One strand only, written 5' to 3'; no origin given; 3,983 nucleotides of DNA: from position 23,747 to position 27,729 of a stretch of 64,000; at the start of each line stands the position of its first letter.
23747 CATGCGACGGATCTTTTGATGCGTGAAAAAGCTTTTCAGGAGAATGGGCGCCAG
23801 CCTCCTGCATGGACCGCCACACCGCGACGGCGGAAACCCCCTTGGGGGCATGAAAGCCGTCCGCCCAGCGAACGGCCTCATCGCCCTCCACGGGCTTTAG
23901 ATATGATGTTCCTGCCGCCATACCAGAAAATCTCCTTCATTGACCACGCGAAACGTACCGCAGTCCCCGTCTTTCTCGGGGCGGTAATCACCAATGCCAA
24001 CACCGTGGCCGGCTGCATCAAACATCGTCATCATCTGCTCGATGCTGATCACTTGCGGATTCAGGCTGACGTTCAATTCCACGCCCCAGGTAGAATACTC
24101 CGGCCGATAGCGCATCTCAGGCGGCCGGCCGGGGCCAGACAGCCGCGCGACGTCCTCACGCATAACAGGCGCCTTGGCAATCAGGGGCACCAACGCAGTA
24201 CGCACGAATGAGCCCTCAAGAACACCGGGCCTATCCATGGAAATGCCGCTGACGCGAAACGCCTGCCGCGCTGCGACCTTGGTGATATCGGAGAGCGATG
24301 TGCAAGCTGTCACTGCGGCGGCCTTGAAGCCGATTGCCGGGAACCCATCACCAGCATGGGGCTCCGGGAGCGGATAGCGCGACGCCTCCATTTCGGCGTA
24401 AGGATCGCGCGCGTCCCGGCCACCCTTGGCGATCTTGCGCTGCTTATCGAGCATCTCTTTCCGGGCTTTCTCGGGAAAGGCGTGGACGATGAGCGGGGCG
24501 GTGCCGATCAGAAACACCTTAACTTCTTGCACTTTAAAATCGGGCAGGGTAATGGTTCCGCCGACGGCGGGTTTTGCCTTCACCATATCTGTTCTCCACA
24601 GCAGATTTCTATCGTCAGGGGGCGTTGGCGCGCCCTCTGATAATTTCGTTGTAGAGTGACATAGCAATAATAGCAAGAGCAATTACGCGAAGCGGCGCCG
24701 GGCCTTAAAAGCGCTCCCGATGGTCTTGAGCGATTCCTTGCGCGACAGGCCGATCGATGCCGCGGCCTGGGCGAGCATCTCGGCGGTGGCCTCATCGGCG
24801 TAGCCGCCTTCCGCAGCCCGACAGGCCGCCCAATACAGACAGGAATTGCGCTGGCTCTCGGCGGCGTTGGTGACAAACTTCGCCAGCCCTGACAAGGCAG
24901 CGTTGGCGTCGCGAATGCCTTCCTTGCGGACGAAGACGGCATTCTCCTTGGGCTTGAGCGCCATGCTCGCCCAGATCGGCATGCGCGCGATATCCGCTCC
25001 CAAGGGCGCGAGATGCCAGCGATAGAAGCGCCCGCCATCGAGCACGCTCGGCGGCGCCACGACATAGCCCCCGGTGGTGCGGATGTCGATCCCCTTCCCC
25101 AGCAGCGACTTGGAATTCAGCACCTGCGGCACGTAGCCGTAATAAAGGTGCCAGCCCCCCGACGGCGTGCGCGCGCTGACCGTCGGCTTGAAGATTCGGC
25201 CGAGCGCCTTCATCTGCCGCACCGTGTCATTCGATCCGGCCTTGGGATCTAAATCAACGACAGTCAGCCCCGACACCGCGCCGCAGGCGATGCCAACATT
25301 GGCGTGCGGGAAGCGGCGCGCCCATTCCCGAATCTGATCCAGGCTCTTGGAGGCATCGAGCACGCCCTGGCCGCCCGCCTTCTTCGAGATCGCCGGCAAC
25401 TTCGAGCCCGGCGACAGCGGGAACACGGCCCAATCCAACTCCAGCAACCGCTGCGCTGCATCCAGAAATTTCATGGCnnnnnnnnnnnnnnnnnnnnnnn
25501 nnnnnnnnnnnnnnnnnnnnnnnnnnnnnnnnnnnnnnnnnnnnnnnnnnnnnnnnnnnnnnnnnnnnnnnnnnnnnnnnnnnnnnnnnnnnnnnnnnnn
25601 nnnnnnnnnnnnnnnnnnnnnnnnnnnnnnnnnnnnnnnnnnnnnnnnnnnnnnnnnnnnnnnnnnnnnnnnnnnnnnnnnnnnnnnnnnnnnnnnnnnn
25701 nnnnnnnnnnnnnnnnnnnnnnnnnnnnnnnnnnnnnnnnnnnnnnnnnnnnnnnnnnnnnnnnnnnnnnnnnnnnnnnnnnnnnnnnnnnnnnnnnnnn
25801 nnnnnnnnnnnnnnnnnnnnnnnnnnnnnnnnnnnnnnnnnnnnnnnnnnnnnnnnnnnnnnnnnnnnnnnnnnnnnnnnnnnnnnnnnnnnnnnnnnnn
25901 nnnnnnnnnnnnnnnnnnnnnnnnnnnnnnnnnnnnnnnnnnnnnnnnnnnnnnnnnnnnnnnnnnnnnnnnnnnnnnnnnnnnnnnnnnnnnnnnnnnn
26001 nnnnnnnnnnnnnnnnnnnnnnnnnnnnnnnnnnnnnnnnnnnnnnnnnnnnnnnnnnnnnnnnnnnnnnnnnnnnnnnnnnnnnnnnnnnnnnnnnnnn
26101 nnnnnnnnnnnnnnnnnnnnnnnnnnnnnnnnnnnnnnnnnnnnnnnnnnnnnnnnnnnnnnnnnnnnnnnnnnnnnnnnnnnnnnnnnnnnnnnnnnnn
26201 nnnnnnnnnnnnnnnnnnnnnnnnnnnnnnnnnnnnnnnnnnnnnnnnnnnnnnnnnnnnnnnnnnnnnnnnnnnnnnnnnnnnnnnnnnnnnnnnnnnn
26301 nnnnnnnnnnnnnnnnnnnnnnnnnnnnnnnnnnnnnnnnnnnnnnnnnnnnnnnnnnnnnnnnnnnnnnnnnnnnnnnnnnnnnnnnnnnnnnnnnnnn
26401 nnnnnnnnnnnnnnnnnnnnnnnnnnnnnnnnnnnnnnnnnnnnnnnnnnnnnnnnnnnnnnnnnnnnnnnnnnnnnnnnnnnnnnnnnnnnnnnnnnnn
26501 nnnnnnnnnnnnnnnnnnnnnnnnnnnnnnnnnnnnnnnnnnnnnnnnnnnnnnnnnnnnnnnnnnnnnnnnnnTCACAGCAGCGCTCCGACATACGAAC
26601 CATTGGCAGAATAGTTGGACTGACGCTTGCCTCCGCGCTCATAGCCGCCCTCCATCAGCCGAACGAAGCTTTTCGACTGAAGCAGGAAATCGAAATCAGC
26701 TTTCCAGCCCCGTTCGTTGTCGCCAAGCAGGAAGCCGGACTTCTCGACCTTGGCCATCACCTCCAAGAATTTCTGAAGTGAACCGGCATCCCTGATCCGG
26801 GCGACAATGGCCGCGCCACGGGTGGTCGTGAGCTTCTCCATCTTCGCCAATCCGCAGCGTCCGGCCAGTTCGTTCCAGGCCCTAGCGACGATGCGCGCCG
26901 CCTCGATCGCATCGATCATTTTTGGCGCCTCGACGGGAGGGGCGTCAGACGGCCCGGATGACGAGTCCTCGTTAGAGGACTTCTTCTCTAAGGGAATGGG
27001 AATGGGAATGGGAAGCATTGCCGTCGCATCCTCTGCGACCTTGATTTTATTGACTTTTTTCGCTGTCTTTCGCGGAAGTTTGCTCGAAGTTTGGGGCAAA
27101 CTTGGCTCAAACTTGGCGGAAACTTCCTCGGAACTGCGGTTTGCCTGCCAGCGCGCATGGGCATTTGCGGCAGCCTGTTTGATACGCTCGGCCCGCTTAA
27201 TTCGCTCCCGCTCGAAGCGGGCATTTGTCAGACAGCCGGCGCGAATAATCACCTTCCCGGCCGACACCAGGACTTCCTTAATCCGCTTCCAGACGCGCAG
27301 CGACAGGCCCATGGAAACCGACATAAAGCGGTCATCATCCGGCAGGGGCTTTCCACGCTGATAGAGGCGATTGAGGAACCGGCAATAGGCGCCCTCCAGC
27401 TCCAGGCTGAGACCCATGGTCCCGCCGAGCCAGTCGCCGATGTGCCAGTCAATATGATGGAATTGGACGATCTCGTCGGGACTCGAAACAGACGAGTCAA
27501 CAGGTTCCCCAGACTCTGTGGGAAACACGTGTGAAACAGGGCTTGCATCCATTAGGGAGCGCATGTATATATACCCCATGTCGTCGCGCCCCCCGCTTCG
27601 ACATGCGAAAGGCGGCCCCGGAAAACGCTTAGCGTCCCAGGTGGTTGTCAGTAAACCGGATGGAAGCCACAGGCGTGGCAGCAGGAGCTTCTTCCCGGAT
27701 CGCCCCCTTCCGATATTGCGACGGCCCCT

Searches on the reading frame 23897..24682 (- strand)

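Call 68: search_protein_families(library=phrogs, proteins=[window:23897-24682:-], max_evalue=0.001)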
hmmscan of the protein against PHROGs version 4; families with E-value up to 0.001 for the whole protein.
window:23897-24682:- (261 aa): 1 family
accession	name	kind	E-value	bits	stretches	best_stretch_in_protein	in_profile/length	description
phrog_4652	-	unknown function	7.9e-22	79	1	51-246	3-189/194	-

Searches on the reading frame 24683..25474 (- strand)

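Call 68: search_protein_families(library=phrogs, proteins=[window:24683-25474:-], max_evalue=0.001)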
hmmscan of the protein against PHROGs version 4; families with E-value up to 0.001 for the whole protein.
window:24683-25474:- (263 aa): 7 families
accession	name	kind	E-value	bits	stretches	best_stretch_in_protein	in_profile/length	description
phrog_5852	-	DNA, RNA and nucleotide metabolism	2.3e-27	96.9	1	14-157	78-231/242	DNA polymerase/primase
phrog_1156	-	DNA, RNA and nucleotide metabolism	4.3e-26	92.7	1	2-193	12-210/855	DNA primase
phrog_5177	-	DNA, RNA and nucleotide metabolism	2.5e-24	86.2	1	3-145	20-160/876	DNA polymerase/primase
phrog_695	-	DNA, RNA and nucleotide metabolism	4.3e-18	66.4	1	6-260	11-269/704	DNA polymerase/primase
phrog_906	-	DNA, RNA and nucleotide metabolism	5.7e-15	56.1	1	35-191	82-259/872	DNA polymerase/primase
phrog_3022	-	DNA, RNA and nucleotide metabolism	1.1e-13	51.5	1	46-203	63-214/788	DNA primase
phrog_19930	-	DNA, RNA and nucleotide metabolism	8.2e-07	28.6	1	3-112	10-120/865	DNA polymerase/primase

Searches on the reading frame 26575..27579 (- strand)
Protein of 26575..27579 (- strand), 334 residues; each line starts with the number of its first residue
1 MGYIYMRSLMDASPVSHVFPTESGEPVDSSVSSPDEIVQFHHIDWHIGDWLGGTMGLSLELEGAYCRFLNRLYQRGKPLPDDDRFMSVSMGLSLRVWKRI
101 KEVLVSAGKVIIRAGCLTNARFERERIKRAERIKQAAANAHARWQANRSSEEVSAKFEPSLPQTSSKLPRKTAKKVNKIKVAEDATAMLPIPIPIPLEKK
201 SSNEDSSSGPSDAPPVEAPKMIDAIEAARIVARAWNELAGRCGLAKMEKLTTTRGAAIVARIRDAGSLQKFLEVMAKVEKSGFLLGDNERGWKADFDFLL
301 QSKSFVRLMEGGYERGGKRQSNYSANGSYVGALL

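Call 21: search_protein_families(library=phrogs, proteins=[window:26575-27579:-], max_evalue=0.00001)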
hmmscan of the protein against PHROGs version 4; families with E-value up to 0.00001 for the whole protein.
window:26575-27579:- (334 aa): 10 families
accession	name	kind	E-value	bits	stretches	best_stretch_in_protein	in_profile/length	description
phrog_9327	-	DNA, RNA and nucleotide metabolism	1e-18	68.9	1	39-209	3-170/276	primosomal protein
phrog_10469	-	DNA, RNA and nucleotide metabolism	3.6e-16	60.4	1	216-323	177-282/305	DnaD-like helicase loader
phrog_345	-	DNA, RNA and nucleotide metabolism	2e-15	58.2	1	134-316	119-292/297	replication initiation O-like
phrog_3992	-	DNA, RNA and nucleotide metabolism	1.8e-14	55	1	40-175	5-134/345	primosomal protein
phrog_19658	-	DNA, RNA and nucleotide metabolism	3e-13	50.9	1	231-316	168-252/283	replication initiation protein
phrog_21472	-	unknown function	8.8e-12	46.2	1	41-263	5-217/299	-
phrog_12767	-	unknown function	7e-09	36.5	1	44-163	5-123/324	-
phrog_34432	-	unknown function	9e-09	36.6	1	44-228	11-198/220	-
phrog_6451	-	DNA, RNA and nucleotide metabolism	6.4e-08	33.7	1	45-156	6-115/272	primosomal protein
phrog_5810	-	DNA, RNA and nucleotide metabolism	4.4e-07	30.8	1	230-314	202-267/268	replication initiation protein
